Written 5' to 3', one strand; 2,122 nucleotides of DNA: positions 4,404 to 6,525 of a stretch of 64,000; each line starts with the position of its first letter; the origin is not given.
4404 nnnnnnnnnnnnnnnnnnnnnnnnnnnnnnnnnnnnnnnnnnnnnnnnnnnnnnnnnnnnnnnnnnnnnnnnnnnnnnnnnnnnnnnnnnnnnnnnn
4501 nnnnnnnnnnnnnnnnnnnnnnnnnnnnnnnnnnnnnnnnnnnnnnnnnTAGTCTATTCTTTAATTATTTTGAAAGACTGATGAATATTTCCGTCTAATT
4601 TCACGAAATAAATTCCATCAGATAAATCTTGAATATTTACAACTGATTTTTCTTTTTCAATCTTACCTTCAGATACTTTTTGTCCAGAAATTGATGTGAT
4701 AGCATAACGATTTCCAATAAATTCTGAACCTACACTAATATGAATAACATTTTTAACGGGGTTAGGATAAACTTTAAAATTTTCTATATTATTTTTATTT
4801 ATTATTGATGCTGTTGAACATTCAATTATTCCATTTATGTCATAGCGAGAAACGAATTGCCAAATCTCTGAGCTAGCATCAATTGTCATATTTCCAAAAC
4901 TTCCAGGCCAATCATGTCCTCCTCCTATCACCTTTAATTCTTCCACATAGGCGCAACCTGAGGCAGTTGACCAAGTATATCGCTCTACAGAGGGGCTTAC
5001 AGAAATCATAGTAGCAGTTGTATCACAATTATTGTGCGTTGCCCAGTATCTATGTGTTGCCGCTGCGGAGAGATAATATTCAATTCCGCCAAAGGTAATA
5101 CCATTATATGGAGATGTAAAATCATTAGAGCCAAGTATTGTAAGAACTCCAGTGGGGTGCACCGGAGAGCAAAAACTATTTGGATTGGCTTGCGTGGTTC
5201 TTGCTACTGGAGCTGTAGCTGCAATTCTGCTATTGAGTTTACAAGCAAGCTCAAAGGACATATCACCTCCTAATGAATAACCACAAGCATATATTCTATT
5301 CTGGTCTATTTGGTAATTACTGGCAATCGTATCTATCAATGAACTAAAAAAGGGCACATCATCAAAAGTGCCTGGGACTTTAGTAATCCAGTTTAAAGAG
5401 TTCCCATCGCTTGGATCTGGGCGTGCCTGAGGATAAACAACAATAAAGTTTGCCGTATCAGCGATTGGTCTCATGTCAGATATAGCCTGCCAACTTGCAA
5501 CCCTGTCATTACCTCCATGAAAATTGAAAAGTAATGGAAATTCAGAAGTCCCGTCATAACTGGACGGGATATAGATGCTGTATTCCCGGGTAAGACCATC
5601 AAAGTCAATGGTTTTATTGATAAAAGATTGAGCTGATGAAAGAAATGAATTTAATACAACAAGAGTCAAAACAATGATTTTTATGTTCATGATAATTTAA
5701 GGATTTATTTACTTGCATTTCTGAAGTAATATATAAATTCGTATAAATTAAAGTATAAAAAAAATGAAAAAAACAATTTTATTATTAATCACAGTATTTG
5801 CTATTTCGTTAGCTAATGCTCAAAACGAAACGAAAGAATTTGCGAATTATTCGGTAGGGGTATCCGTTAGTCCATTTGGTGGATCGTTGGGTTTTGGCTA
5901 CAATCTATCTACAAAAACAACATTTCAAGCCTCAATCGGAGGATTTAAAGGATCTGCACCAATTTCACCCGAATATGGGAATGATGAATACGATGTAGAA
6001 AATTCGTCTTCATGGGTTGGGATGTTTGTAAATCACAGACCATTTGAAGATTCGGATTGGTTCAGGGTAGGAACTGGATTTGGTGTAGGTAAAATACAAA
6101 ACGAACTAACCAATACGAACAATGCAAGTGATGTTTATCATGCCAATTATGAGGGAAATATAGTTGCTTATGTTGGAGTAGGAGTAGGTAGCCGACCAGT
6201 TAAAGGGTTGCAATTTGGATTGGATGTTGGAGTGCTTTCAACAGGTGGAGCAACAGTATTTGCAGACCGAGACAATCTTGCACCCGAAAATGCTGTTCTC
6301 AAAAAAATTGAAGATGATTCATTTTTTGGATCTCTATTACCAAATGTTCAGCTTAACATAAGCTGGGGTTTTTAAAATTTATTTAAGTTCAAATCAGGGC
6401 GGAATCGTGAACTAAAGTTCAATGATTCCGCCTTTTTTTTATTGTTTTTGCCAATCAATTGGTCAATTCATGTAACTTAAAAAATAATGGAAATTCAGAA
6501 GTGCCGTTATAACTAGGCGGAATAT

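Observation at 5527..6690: Segmental duplication that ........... a divergent promoter plus the first ~55 codons of a T9SS esterase gene in front of an unrelated lipoprotein gene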

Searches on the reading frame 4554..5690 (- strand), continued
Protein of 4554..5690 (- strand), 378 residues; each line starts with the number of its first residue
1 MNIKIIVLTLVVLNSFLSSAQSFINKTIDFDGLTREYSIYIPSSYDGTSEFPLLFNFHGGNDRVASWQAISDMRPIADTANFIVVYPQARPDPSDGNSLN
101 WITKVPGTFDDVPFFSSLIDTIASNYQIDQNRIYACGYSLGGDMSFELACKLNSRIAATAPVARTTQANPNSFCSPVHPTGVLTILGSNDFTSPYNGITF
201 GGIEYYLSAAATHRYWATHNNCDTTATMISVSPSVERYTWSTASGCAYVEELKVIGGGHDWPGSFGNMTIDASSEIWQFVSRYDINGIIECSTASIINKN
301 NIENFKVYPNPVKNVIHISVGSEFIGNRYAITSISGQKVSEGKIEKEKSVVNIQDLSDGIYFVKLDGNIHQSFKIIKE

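Call 64: search_protein_families(library=ncbifam, proteins=[window:4554-5690:-], max_evalue=0.01)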
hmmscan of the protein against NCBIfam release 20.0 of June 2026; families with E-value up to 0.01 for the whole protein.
window:4554-5690:- (378 aa): 7 families
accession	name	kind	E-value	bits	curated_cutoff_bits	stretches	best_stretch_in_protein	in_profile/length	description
NF050058.1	e_dPHAscl_type1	hypoth_equivalog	2.9e-36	125.4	150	1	33-279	6-275/276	extracellular catalytic domain type 1 short-chain-length polyhydroxyalkanoate depolymerase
TIGR01840.1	esterase_phb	subfamily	7e-13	48.6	107.85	1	39-167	3-131/213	PHB depolymerase family esterase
TIGR04183.1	Por_Secre_tail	domain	1.8e-10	40.6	23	1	307-378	1-72/72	T9SS type A sorting domain-containing protein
NF038113.1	T9SSA_dep_M36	equivalog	1.8e-10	39.6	885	1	281-376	769-867/869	T9SS-dependent M36 family metallopeptidase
NF053518.1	DipepPtdsDpp5Prph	equivalog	1e-05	24.3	900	1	39-158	413-533/655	dipeptidyl-peptidase Dpp5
NF050059.1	e_dPHAscl_type2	hypoth_equivalog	0.0001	21.8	280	1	31-92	201-266/305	extracellular catalytic domain type 2 short-chain-length polyhydroxyalkanoate depolymerase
NF050177.1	TapA_OM_Porphy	equivalog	0.0039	16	500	1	290-365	458-530/544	TapA/TapC family T9SS-dependent outer membrane protein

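Call 65: search_solved_structures(query=window:4554-5690:-, max_evalue=0.001)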
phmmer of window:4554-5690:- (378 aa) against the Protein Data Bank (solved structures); distinct sequences matched with E-value up to 0.001: 10.
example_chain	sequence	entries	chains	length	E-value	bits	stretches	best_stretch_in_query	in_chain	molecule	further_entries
9j07_A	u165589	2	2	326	8e-18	67.6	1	25-267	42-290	feruloyl esterase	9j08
8daj_A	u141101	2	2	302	5.3e-16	61.6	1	32-150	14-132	Esterase, PHB depolymerase family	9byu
3wyd_A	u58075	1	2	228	3.3e-11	45.9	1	35-195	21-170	LC-Est1C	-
8jh8_A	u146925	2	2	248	6.1e-10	41.7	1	26-194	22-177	Feruloyl esterase | Feruloyl esterase with ferulic acid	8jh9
7xrt_A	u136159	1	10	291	2.1e-08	36.6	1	31-164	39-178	Ferulic acid esterase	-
7xrv_A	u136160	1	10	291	5.4e-08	35.3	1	31-164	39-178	Ferulic acid esterase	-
8glj_D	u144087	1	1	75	6.6e-08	35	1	304-378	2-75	Por secretion system C-terminal sorting domain-containing protein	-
7pzj_A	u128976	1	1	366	5.4e-05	25.4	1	290-376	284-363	Lipase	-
7ep9_G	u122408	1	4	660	0.00022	23.4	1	32-145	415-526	S9 family peptidase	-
3doh_A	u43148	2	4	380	0.00081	21.5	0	32-162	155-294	esterase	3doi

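Call 76: find_encoding_contigs(protein=P0028, flank=5000, max_places=8)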
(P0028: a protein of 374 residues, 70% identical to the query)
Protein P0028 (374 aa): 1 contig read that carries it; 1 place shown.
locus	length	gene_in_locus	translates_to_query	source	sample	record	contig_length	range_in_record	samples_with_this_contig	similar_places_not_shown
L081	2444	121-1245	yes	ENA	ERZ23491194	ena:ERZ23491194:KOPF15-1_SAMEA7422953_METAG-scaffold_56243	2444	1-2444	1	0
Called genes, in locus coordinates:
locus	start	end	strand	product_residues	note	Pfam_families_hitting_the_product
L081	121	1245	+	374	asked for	PF18962:Por_Secre_tail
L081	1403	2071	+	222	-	PF03050:DDE_Tnp_IS66 (weak), PF00665:rve (weak), PF13610:DDE_Tnp_IS240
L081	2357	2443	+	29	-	?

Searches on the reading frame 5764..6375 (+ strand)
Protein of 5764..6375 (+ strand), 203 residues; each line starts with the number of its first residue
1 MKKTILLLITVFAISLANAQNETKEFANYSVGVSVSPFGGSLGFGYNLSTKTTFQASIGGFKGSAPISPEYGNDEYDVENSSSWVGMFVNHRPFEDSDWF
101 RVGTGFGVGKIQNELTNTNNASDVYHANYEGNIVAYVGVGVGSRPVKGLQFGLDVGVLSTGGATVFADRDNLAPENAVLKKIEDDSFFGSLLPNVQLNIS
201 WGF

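Call 5: search_protein_families(library=pfam, proteins=[window:5764-6375:+], max_evalue=0.01)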
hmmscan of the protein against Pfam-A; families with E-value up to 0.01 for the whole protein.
window:5764-6375:+ (203 aa): 0 families

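Call 17: find_homologous_proteins(query=window:5764-6375:+)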
Query window:5764-6375:+ (203 aa): 31 proteins with E <= 0.001 among 216 candidates.
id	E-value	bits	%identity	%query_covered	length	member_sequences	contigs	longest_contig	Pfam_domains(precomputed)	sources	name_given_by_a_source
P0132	1.4e-125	435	97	100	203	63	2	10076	-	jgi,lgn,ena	-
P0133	2.3e-125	434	96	100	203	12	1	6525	-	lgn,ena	-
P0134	2.2e-113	395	86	100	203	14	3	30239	-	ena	-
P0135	4.1e-110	384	84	100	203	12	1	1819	-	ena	-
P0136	2.7e-93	329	78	92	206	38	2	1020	-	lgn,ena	-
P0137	3.0e-77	277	97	63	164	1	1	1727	-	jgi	jgi:hypothetical protein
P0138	7.1e-65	237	55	99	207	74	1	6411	-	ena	-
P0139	4.2e-63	231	56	98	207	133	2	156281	-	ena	-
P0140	4.2e-63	231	54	99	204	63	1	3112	-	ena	-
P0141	4.9e-63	231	56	98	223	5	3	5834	-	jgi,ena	-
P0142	2.6e-62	228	54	98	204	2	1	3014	-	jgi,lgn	jgi:hypothetical protein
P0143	3.9e-61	224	54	98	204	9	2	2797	-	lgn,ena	-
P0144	8.7e-61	223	52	100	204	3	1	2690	-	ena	-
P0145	9.4e-61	223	53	98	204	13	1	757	-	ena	-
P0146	7.9e-52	194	50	94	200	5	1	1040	-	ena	-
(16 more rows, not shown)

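Call 19: find_encoding_contigs(protein=P0132, flank=7000, max_places=5)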
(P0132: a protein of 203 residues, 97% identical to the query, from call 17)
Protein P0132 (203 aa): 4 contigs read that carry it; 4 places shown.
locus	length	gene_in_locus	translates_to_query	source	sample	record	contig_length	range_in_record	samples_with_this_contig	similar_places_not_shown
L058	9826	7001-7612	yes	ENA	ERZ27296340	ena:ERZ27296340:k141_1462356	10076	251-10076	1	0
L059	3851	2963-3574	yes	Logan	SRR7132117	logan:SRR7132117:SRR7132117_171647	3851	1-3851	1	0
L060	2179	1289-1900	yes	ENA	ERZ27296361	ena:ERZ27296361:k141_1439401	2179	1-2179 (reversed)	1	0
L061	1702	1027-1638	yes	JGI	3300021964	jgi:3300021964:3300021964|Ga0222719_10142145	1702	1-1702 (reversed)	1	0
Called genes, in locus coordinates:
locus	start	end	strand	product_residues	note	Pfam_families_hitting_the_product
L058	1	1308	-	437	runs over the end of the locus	PF02321:OEP (weak)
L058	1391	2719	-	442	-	-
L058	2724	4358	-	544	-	PF00664:ABC_membrane, PF00005:ABC_tran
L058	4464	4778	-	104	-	-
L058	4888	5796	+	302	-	PF00126:HTH_1, PF03466:LysR_substrate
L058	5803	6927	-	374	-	PF18962:Por_Secre_tail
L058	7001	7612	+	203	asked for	-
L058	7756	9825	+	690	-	?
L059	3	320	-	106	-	?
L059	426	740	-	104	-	-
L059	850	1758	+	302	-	PF00126:HTH_1, PF03466:LysR_substrate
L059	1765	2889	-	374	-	PF18962:Por_Secre_tail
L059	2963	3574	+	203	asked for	-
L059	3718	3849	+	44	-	?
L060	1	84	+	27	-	?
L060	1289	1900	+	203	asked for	-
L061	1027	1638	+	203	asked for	-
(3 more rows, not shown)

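Call 20: find_encoding_contigs(protein=P0134, flank=7000, max_places=5)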
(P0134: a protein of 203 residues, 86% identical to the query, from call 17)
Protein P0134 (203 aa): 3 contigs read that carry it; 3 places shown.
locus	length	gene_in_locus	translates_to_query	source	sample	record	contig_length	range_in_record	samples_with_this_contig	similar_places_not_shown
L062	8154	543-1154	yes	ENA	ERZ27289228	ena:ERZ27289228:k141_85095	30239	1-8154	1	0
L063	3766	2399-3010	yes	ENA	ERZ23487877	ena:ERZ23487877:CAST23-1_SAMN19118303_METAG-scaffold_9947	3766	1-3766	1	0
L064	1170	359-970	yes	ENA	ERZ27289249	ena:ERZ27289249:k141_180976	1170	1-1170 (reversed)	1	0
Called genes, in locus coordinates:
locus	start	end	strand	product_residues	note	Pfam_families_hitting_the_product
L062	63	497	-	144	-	-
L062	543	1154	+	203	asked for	-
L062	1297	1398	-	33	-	-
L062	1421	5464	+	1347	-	PF22841:CATSPERE_NTD1 (faint), PF02494:HYR, PF18962:Por_Secre_tail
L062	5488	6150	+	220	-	-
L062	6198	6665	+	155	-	-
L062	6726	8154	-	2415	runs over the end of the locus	PF00801:PKD (weak), PF18911:PKD_4, PF00801:PKD (weak), PF18911:PKD_4 (weak), PF13585:CHU_C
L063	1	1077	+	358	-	?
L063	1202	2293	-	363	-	PF18962:Por_Secre_tail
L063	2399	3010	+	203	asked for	-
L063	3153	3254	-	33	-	-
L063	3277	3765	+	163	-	?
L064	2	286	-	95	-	?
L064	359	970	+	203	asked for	-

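Call 64: search_protein_families(library=ncbifam, proteins=[window:5764-6375:+], max_evalue=0.01)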
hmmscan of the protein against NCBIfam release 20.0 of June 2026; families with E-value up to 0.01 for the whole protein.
window:5764-6375:+ (203 aa): 0 families

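Call 70: predict_structure(alignment_id=A7)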
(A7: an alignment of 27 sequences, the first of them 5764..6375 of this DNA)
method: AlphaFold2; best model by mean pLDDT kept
length: 203 residues; sequences in the alignment: 27
mean_pLDDT: 86.3   pTM: 0.74
mean pLDDT of the five models: 86.3, 85.8, 85.6, 85.3, 85.2
residues with pLDDT >= 90: 106; 70-90: 75; 50-70: 21; < 50: 1
segments of 3 or more residues with pLDDT < 50: none
pLDDT, mean of each block of 10 residues (from residue 1): 68 66 82 92 96 96 85 88 95 88 94 90 88 91 91 93 82 66 82 92 95
secondary structure, 60 per line:
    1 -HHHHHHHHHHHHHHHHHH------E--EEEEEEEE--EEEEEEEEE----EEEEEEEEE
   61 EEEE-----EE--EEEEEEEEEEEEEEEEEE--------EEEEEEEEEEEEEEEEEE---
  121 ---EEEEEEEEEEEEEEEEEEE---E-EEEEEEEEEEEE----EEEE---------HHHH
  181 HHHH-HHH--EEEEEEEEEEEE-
elements in order: H2-19 E29-36 E39-47 E52-64 E74-91 E100-117 E124-142 E148-159 E164-167 H177-184 E191-202

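Call 73: fold_search(model_id=the predicted structure, library=pdb)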
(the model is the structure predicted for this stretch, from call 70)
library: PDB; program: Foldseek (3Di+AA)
matches with E <= 10: 703; with E <= 0.001: 8
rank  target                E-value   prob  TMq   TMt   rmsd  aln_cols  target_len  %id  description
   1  4fuv                  3.7e-07  1.00  0.65  0.63   6.6       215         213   17  Crystal Structure of Acinetobacter baumannii CarO (released 2013-07-10)
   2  4rl9_A                3.6e-06  1.00  0.63  0.63   6.3       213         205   14  Crystal structure of Acinetobacter baumannii CarO1 (released 2015-04-22)
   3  4rl9_B                4.2e-06  1.00  0.64  0.63   6.7       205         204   13  Crystal structure of Acinetobacter baumannii CarO1 (released 2015-04-22)
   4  4rlb_A                6.6e-06  1.00  0.62  0.59   6.1       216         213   14  Crystal structure of Acinetobacter baumannii CarO2 (released 2015-04-22)
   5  9fzc_A                5.6e-04  1.00  0.47  0.53   6.4       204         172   11  Structure of OmpA-short in complex with nanobody Nb01 (released 2024-07-17)
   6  3dzm_A                6.5e-04  1.00  0.52  0.51   6.9       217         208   13  Crystal structure of a major outer membrane protein from Thermus thermophilus HB27 (released 2008-12-23)
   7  3dzm_B                6.8e-04  1.00  0.52  0.52   5.8       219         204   14  Crystal structure of a major outer membrane protein from Thermus thermophilus HB27 (released 2008-12-23)
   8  3dzm_C                8.8e-04  1.00  0.51  0.51   6.1       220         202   14  Crystal structure of a major outer membrane protein from Thermus thermophilus HB27 (released 2008-12-23)
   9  1bxw                  1.1e-03  1.00  0.46  0.53   6.2       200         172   10  OUTER MEMBRANE PROTEIN A (OMPA) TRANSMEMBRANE DOMAIN (released 1998-10-14)
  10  9fzd_A                1.9e-03  1.00  0.47  0.53   6.8       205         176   12  Structure of OmpA-long in complex with nanobody Nb39 (released 2024-07-17)
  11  3qrc_A                2.4e-03  1.00  0.42  0.52   6.7       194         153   10  The crystal structure of Ail, the attachment invasion locus protein of Yersinia pestis, in complex with the heparin an (released 2011-11-23)
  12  1p4t                  2.4e-03  1.00  0.41  0.50   6.5       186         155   10  Crystal structure of Neisserial surface protein A (NspA) (released 2003-07-22)
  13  9a2m_MODEL_1_A        2.5e-03  1.00  0.48  0.31   6.1       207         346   11  Model of E. coli OmpA by in-cell photo-crosslinking MS and deep learning (released 2023-02-24)
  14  9nh1_A                2.5e-03  1.00  0.45  0.38  15.0       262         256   10  In situ cryo-EM structure of porin I of the Legionella Dot/Icm T4SS machine (released 2025-09-17)
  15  5o68_I                2.8e-03  0.82  0.27  0.23  17.4       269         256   12  Crystal Structure of the Pseudomonas functional amyloid secretion protein FapF - R157A mutant (released 2017-08-23)
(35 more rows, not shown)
